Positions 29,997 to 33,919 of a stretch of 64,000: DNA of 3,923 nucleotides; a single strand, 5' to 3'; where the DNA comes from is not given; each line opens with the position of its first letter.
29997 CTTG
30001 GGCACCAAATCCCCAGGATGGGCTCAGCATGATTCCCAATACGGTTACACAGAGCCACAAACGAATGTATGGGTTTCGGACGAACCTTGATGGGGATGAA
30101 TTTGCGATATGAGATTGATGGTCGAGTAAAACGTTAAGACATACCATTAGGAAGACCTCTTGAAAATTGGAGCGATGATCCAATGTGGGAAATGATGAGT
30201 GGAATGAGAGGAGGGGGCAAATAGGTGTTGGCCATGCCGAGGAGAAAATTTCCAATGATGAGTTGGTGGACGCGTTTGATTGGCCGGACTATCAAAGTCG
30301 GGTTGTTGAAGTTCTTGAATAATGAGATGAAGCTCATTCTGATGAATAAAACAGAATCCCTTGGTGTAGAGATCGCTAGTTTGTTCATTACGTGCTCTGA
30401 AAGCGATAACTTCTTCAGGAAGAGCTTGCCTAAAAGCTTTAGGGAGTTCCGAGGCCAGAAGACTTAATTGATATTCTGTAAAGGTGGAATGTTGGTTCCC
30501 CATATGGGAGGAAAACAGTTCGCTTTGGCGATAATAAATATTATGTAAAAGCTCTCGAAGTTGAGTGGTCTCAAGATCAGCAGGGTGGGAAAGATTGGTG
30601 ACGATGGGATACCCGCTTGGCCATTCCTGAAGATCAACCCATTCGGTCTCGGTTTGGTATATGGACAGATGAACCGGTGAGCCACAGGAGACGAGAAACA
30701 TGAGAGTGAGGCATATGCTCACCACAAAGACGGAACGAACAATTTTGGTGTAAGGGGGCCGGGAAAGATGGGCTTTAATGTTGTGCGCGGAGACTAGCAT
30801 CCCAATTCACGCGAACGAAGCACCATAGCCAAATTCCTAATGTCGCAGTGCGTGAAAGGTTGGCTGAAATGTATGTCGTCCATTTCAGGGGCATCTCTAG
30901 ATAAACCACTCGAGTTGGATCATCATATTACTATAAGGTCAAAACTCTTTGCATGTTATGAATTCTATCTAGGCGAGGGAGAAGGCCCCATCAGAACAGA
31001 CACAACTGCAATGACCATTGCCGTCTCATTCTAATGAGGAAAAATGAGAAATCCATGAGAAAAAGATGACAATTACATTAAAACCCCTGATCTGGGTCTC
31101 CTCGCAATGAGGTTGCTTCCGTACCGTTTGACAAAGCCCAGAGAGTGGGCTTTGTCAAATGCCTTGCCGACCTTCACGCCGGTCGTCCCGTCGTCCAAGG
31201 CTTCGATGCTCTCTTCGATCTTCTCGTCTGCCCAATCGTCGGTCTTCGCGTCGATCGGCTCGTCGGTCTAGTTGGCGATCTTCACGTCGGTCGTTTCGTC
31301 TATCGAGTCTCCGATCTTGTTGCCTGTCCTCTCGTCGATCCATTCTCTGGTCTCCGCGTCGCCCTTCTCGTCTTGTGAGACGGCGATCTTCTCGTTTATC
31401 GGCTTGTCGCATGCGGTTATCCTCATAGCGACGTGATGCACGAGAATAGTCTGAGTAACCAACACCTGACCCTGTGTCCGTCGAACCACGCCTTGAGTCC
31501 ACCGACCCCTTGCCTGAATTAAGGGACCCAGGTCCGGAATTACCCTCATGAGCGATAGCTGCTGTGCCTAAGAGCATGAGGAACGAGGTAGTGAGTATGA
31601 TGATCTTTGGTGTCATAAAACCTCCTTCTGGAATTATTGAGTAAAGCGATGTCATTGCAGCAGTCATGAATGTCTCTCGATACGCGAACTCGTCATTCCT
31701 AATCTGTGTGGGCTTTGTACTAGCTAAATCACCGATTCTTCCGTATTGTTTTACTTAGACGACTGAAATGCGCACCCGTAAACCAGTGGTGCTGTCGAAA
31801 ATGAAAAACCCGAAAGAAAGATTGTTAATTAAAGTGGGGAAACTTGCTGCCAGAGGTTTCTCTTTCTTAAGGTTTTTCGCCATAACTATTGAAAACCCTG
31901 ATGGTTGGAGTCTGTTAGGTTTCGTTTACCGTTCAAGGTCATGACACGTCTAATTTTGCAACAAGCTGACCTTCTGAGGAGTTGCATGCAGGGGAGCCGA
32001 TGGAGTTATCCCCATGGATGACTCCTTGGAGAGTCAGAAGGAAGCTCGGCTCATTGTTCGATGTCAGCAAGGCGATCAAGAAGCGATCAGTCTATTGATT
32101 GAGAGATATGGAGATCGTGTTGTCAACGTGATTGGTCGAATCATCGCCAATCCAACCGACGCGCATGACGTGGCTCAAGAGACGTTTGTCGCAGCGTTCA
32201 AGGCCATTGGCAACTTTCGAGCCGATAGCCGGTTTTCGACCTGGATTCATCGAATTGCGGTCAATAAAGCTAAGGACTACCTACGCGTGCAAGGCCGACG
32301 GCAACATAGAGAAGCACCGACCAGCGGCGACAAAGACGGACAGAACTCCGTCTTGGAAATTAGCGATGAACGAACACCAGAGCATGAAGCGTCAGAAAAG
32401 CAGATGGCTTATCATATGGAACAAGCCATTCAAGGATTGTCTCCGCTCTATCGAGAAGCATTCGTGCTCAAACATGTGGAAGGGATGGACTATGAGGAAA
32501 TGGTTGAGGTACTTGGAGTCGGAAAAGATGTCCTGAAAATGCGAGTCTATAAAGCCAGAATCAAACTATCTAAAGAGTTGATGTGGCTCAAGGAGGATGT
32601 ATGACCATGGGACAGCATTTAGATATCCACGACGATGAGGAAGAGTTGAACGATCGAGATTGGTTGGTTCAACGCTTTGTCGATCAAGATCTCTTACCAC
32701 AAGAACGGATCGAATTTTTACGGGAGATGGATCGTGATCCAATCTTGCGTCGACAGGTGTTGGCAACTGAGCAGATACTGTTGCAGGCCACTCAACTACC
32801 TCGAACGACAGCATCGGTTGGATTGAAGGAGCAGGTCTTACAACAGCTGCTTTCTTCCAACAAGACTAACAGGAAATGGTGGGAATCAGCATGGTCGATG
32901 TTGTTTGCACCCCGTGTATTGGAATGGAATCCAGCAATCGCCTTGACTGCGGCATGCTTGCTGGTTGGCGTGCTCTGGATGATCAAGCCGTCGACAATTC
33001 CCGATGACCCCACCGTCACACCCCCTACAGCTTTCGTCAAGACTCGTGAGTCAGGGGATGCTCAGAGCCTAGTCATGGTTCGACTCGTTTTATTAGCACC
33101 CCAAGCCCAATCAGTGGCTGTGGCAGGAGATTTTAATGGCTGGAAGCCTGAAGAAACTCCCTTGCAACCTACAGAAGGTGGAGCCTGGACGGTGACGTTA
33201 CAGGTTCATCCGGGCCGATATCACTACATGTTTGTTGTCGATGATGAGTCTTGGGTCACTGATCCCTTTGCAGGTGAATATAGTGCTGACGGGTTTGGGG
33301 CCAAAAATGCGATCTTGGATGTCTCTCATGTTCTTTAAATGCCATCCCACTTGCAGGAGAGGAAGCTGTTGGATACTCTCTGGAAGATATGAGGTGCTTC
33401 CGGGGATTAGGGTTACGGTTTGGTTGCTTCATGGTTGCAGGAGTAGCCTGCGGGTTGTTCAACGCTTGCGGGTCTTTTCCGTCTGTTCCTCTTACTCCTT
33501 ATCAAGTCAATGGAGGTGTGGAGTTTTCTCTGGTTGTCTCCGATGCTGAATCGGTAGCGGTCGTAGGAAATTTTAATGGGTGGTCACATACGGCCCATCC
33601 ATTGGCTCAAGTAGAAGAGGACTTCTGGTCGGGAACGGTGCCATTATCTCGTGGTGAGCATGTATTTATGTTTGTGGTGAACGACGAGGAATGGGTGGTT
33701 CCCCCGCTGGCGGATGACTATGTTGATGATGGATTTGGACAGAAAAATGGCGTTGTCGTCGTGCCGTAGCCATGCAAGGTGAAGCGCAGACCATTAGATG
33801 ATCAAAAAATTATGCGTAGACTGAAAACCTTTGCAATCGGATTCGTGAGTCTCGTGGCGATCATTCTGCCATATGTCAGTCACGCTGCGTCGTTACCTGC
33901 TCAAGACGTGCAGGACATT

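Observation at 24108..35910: Five-member ECF sigma regulon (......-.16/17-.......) links a glycan-sensing sigma/anti-sigma pair to the 17 kb glycan operon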

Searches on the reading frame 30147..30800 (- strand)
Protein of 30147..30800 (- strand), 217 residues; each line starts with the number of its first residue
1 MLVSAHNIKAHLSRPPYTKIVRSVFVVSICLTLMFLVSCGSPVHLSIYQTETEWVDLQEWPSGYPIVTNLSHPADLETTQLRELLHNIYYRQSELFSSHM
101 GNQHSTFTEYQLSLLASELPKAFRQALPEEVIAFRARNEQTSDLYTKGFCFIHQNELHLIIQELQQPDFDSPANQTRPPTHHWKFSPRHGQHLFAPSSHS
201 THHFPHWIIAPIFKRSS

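Call 6: search_protein_families(library=pfam, proteins=[window:30147-30800:-], max_evalue=0.01)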
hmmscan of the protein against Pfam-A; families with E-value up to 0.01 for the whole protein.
window:30147-30800:- (217 aa): 0 families

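Call 44: search_protein_families(library=ncbifam, proteins=[window:30147-30800:-], max_evalue=0.01)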
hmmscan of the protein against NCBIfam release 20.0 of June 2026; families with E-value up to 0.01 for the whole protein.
window:30147-30800:- (217 aa): 1 family
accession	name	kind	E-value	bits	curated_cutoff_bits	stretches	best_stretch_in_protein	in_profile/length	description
NF047484.1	LA1326_LA4305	subfamily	0.00084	19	100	1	60-131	42-109/205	LA_1326/LA_4305 family lipoprotein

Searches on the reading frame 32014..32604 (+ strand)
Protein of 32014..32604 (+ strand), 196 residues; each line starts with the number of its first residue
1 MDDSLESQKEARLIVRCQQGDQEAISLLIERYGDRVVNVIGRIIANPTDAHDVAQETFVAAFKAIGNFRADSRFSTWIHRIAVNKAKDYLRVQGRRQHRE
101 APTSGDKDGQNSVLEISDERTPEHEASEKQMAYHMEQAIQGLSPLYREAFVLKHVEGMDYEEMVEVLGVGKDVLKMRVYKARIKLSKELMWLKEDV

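Call 6: search_protein_families(library=pfam, proteins=[window:32014-32604:+], max_evalue=0.01)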
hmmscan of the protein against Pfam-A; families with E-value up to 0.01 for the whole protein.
window:32014-32604:+ (196 aa): 4 families
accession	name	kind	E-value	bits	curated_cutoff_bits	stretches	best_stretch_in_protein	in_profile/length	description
PF04542.20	Sigma70_r2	-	1.7e-19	69.8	24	1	28-96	1-71/71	Sigma-70 region 2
PF08281.18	Sigma70_r4_2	-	2.8e-10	40.1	25.7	1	136-185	5-54/54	Sigma-70, region 4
PF07638.17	Sigma70_ECF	-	6.8e-06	26.5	21.1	1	11-189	5-183/185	ECF sigma factor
PF22233.2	PhyR_sigma-like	-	0.00047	20.3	27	1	141-176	3-38/50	Response regulator PhyR, sigma-like domain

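Call 30: find_related_loci(query=window:32014-32604:+, collection=genome_contigs, flank=10000)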
Query window:32014-32604:+ (196 aa) in genome_contigs; peptide patterns used: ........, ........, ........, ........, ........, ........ (x = any residue, [..] = any of these).
261 stretches matched a pattern; 86 encode a relative of the query (tblastn E <= 1e-3); the best 80 are kept; 80 distinct loci.
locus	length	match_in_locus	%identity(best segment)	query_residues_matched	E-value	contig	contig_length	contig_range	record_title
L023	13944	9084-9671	71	1-196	1e-92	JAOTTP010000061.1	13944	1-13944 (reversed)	MAG: Nitrospirota bacterium isolate 13_July_SF_Bin24 13_July_SF_Bin24_scaffold_1665_c1, whole genome shotgun sequence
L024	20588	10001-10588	71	1-196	2e-91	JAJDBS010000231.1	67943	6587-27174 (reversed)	MAG: Nitrospirales bacterium isolate OFTM76 OFTM76_230, whole genome shotgun sequence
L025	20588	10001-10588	70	1-196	5e-90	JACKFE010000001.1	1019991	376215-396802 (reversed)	MAG: Nitrospiraceae bacterium isolate HK-STAS-NITR-1 HK-STAS-NITR-1_1, whole genome shotgun sequence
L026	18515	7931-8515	69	1-195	1e-88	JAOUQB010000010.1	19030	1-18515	MAG: Nitrospirota bacterium isolate 8_1_Oct_SF_Bin74 8_1_Oct_SF_Bin74_scaffold_1391_c1, whole genome shotgun sequence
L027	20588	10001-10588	69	1-196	3e-90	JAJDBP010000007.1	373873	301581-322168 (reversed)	MAG: Nitrospirales bacterium isolate OFTM313 OFTM313_6, whole genome shotgun sequence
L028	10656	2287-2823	36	13-189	4e-36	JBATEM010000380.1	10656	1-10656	MAG: Candidatus Macondimonas sp. isolate MFD10109_ilm_asm_bin14 k127_66585, whole genome shotgun sequence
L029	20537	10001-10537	36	13-189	5e-36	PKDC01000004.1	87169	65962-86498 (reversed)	MAG: Proteobacteria bacterium isolate Gammapro7 c_000000000087, whole genome shotgun sequence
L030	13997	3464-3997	35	13-189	2e-35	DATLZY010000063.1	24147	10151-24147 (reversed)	MAG TPA_asm: Candidatus Acidiferrales bacterium isolate SMAG_U13311 k141_415442, whole genome shotgun sequence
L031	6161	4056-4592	36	13-189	3e-35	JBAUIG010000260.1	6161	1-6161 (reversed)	MAG: Candidatus Macondimonas sp. isolate MFD03254_ilm_asm_bin7 k127_37518, whole genome shotgun sequence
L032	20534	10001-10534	35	13-189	7e-35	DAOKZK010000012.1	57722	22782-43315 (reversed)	MAG TPA_asm: Candidatus Macondimonas sp. isolate AMR_MDS_0048 NODE_350_length_57722_cov_43.863163, whole genome shotgun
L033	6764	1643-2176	34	13-189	5e-34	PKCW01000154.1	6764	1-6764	MAG: Proteobacteria bacterium isolate Gammapro13 c_000000006641, whole genome shotgun sequence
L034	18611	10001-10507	35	13-182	2e-32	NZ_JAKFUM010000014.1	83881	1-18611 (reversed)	MAG: Nevskia sp. isolate D1_Bin_28 D1_0000245, whole genome shotgun sequence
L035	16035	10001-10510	34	12-182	4e-32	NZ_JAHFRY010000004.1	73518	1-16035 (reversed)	MAG: Nevskia sp. isolate nzgw585 NODE_134_length_73519_cov_3.236982, whole genome shotgun sequence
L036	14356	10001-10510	34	12-182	4e-32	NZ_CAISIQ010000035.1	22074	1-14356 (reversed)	MAG: uncultured Nevskia sp. isolate MJ-time_bin-0961, whole genome shotgun sequence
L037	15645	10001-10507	34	13-182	4e-32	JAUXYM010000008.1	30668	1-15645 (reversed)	MAG: Nevskia sp. isolate C18_concoct.bin.176 C18_k141_132727, whole genome shotgun sequence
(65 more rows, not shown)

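Call 44: search_protein_families(library=ncbifam, proteins=[window:32014-32604:+], max_evalue=0.01)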
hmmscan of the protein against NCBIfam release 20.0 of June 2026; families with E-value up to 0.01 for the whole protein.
window:32014-32604:+ (196 aa): 112 families (the best 25 are shown)
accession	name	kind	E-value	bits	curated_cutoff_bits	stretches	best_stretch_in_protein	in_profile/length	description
TIGR02939.1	RpoE_Sigma70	equivalog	4e-43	147.7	236.15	1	7-190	4-187/190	RNA polymerase sigma factor RpoE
NF008888.0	PRK11922.1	equivalog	1.3e-41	142.7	204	1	4-189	11-196/231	RNA polymerase sigma factor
NF007223.0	PRK09641.1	equivalog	3.3e-32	111.8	209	1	11-189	6-184/187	RNA polymerase sigma factor SigW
NF004113.0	PRK05602.1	equivalog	1.3e-31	109.8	208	1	5-190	27-202/211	RNA polymerase sigma factor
NF009166.1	PRK12513.1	equivalog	2.2e-30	105.8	206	1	5-189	4-186/193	RNA polymerase sigma factor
TIGR02948.1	SigW_bacill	equivalog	7e-30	104.5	243.1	1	12-189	7-184/187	RNA polymerase sigma factor SigW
NF007225.0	PRK09643.1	equivalog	1.2e-28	100.2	190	1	5-195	9-188/204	RNA polymerase sigma factor SigM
TIGR02937.1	sigma70-ECF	superfamily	2.7e-28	98.7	42.9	1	23-189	1-165/165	sigma-70 family RNA polymerase sigma factor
NF007216.0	PRK09638.1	equivalog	3.2e-27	95.4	194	1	8-189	3-174/180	RNA polymerase sigma factor SigY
NF009171.0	PRK12518.1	equivalog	3.9e-26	92.1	208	1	7-187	11-182/191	RNA polymerase sigma factor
NF006930.0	PRK09415.1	subfamily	2.4e-25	89.4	198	1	21-189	14-175/179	RNA polymerase factor sigma C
NF007229.0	PRK09647.1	equivalog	4.8e-24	84.9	265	1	26-190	47-203/220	RNA polymerase sigma factor SigE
TIGR02984.1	Sig-70_plancto1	subfamily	6.4e-22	78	183.75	1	18-185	2-184/189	RNA polymerase sigma-70 factor, Planctomycetaceae-specific subfamily 1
NF009176.0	PRK12524.1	equivalog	6.7e-22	78.2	264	1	4-174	7-169/196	RNA polymerase sigma factor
NF009168.0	PRK12515.1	subfamily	1.2e-20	73.8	236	1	9-189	8-179/189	RNA polymerase sigma factor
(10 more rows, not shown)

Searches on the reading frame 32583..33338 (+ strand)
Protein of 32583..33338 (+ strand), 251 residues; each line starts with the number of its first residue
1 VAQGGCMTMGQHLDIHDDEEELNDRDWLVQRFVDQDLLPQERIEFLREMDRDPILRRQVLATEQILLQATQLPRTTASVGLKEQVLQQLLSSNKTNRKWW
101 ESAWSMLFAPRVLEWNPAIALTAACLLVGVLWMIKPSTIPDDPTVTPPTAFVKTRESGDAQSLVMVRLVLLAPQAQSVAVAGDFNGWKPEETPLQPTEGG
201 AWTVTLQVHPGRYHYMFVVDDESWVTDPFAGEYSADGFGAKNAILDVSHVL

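Call 6: search_protein_families(library=pfam, proteins=[window:32583-33338:+], max_evalue=0.01)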
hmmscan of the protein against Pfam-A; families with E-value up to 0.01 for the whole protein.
window:32583-33338:+ (251 aa): 3 families
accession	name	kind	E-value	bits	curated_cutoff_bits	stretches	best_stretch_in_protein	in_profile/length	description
PF02922.24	CBM_48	-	6.3e-12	46.1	22.4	1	166-230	13-83/83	Carbohydrate-binding module 48 (Isoamylase N-terminal domain)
PF16561.11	AMPK1_CBM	-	2e-11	44.4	26.8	1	174-248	10-80/85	Glycogen recognition site of AMP-activated protein kinase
PF22058.2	X25_BaPul_like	-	0.005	17.3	27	0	181-225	12-57/87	Pullulanase X25 domain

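Call 44: search_protein_families(library=ncbifam, proteins=[window:32583-33338:+], max_evalue=0.01)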
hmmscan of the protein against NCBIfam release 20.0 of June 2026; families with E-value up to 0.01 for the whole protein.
window:32583-33338:+ (251 aa): 7 families
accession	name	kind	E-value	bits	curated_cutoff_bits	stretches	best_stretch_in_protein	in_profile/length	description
NF009221.0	PRK12568.1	equivalog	3.8e-09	35.2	1270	1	161-222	150-213/745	1,4-alpha-glucan branching enzyme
NF008967.0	PRK12313.1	equivalog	8.9e-09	34.2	577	1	166-233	40-111/633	1,4-alpha-glucan branching protein GlgB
NF003811.1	PRK05402.1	equivalog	1.3e-06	27.3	741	1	164-230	29-101/619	1,4-alpha-glucan branching protein GlgB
NF011294.0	PRK14706.1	equivalog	1e-05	24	1284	1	164-216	41-95/642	1,4-alpha-glucan branching enzyme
NF052375.1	antisigma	equivalog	0.00019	21.5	100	1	36-141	9-109/217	anti-sigma factor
TIGR01515.1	branching_enzym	equivalog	0.00081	18.1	463.95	1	165-219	29-86/607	1,4-alpha-glucan branching enzyme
TIGR02402.1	trehalose_TreZ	equivalog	0.0028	16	538.8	1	169-241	4-71/545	malto-oligosyltrehalose trehalohydrolase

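Call 46: find_homologous_proteins(query=window:32583-33338:+, max_evalue=0.00001)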
Query window:32583-33338:+ (251 aa): 640 proteins with E <= 0.00001 among 1086 candidates; the best 120 are listed.
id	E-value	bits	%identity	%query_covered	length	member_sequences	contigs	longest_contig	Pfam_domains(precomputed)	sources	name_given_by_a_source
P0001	6.8e-162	555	100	98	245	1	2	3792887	PF02922.25,PF16561.12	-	-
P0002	6.8e-101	355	62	98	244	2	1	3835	PF02922.25,PF16561.12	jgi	-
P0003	1.3e-100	354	63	98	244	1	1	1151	PF02922.25,PF16561.12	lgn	-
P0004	4.2e-100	352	63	98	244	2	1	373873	PF02922.25,PF16561.12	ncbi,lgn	-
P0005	5.7e-99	349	64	94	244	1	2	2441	PF02922.25,PF16561.12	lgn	-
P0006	1.4e-98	347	64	90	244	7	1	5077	PF02922.25,PF16561.12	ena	-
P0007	1.3e-97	344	62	94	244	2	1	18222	PF02922.25,PF16561.12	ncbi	-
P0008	2.0e-97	344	63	91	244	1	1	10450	PF02922.25,PF16561.12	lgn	-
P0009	8.1e-93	328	62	98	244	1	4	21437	PF02922.25,PF16561.12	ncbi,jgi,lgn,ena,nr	ncbi:MAG: isoamylase early set domain-containing protein [Nitrospirota bacterium]|nr:isoamylase earl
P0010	2.2e-89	317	63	90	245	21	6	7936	PF02922.25,PF16561.12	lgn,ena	-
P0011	7.3e-65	237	48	91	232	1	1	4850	PF02922.25,PF16561.12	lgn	-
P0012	1.1e-64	236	44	90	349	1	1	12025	PF02922.25,PF16561.12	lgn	-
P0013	8.6e-63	230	49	94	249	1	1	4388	PF02922.25,PF16561.12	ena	-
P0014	2.9e-61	225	48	92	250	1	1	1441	PF02922.25,PF16561.12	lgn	-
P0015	4.0e-59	218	45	90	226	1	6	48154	PF02922.25,PF16561.12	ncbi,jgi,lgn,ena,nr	ncbi:MAG: isoamylase early set domain-containing protein [Nitrospira sp.]|nr:isoamylase early set do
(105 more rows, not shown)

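Call 63: search_solved_structures(query=P0001, max_evalue=1, show_alignments=3)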
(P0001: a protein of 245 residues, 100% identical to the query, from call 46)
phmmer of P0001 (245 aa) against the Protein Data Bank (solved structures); distinct sequences matched with E-value up to 1: 24.
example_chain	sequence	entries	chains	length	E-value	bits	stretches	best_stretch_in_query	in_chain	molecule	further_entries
5ot1_A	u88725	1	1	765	7.6e-06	28.7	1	169-239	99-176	Pullulanase type II, GH13 family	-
6joy_A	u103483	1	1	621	0.0013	21.4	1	164-209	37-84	1,4-alpha-glucan branching enzyme GlgB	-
9u77_A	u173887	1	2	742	0.02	17.5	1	152-200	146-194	1,4-alpha-glucan branching enzyme GlgB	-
3k1d_A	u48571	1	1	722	0.034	16.7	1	160-216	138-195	1,4-alpha-glucan-branching enzyme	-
1m7x_A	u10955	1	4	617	0.056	16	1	159-224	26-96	1,4-alpha-glucan Branching Enzyme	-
4lpc_A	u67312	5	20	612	0.056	16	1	159-224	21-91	1,4-alpha-glucan branching enzyme GlgB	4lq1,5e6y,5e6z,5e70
8sdb_A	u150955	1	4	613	0.056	16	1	159-224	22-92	1,4-alpha-glucan branching enzyme GlgB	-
5clt_A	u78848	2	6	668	0.06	15.9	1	166-200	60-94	1,4-alpha-glucan-branching enzyme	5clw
4bzy_A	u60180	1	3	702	0.063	15.8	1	166-200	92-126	1,4-ALPHA-GLUCAN-BRANCHING ENZYME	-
8uw8_A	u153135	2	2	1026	0.065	15.8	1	174-212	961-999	Membrane-bound transcription factor site-1 protease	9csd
2qlv_B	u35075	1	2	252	0.15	14.6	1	170-221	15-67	Protein SIP2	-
8zqa_A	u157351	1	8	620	0.23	14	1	164-206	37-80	1,4-alpha-glucan branching enzyme GlgB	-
8uwc_A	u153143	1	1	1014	0.25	13.9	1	174-208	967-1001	Membrane-bound transcription factor site-1 protease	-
21jh_A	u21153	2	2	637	0.45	13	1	161-217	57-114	1,4-alpha-glucan branching enzyme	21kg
6klf_A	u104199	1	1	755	0.7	12.4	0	157-200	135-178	1,4-alpha-glucan branching enzyme GlgB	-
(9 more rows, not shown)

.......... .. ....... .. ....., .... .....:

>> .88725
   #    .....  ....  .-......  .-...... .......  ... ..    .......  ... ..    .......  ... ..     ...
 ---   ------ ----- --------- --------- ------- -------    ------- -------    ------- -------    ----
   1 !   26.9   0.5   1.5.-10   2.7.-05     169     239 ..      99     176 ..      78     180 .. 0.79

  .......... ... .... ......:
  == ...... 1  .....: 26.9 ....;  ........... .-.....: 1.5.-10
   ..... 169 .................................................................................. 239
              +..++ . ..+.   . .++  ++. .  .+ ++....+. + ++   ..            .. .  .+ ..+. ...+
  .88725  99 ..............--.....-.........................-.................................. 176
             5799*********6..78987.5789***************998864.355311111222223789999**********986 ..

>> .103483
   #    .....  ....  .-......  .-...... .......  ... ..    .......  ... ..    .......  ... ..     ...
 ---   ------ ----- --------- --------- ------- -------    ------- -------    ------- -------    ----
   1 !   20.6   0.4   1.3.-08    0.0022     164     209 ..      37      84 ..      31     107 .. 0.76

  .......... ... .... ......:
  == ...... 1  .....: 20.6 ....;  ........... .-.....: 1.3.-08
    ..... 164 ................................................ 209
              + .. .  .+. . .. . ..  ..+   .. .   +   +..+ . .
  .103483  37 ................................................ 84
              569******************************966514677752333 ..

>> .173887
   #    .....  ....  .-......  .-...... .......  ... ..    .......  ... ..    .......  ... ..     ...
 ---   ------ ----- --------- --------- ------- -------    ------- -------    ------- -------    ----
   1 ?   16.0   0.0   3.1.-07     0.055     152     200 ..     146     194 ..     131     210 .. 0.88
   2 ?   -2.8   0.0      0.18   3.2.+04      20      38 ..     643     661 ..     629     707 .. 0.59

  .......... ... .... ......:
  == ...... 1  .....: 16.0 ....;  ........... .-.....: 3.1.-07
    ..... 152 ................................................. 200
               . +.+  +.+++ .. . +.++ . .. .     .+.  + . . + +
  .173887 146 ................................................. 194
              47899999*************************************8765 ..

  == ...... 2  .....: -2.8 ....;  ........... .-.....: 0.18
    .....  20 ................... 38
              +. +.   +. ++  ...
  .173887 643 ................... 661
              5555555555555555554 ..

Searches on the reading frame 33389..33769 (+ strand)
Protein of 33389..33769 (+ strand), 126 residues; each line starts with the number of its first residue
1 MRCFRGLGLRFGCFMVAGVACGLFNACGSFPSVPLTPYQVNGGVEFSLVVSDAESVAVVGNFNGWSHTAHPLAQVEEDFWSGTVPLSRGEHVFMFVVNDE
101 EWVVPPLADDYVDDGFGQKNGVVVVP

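Call 6: search_protein_families(library=pfam, proteins=[window:33389-33769:+], max_evalue=0.01)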
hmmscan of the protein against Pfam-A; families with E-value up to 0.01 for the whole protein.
window:33389-33769:+ (126 aa): 3 families
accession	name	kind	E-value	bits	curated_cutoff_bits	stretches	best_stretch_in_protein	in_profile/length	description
PF02922.24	CBM_48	-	1.1e-08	35.7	22.4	1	42-106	11-81/83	Carbohydrate-binding module 48 (Isoamylase N-terminal domain)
PF16561.11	AMPK1_CBM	-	2.3e-07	31.4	26.8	1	52-125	10-79/85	Glycogen recognition site of AMP-activated protein kinase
PF16760.10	CBM53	-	0.0057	17.4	27.6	1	49-92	9-54/57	Starch/carbohydrate-binding module (family 53)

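Call 44: search_protein_families(library=ncbifam, proteins=[window:33389-33769:+], max_evalue=0.01)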
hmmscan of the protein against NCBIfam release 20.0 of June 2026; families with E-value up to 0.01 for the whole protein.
window:33389-33769:+ (126 aa): 5 families
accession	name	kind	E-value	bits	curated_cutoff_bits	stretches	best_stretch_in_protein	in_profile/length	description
NF008967.0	PRK12313.1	equivalog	1.1e-06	27.3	577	1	42-100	38-96/633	1,4-alpha-glucan branching protein GlgB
NF003811.1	PRK05402.1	equivalog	1.2e-06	27.4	741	1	40-101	27-89/619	1,4-alpha-glucan branching protein GlgB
NF009221.0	PRK12568.1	equivalog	1.4e-06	26.7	1270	1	43-93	154-204/745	1,4-alpha-glucan branching enzyme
NF011294.0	PRK14706.1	equivalog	1.7e-06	26.6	1284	1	42-98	41-97/642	1,4-alpha-glucan branching enzyme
TIGR01515.1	branching_enzym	equivalog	0.00015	20.5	463.95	1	40-97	26-84/607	1,4-alpha-glucan branching enzyme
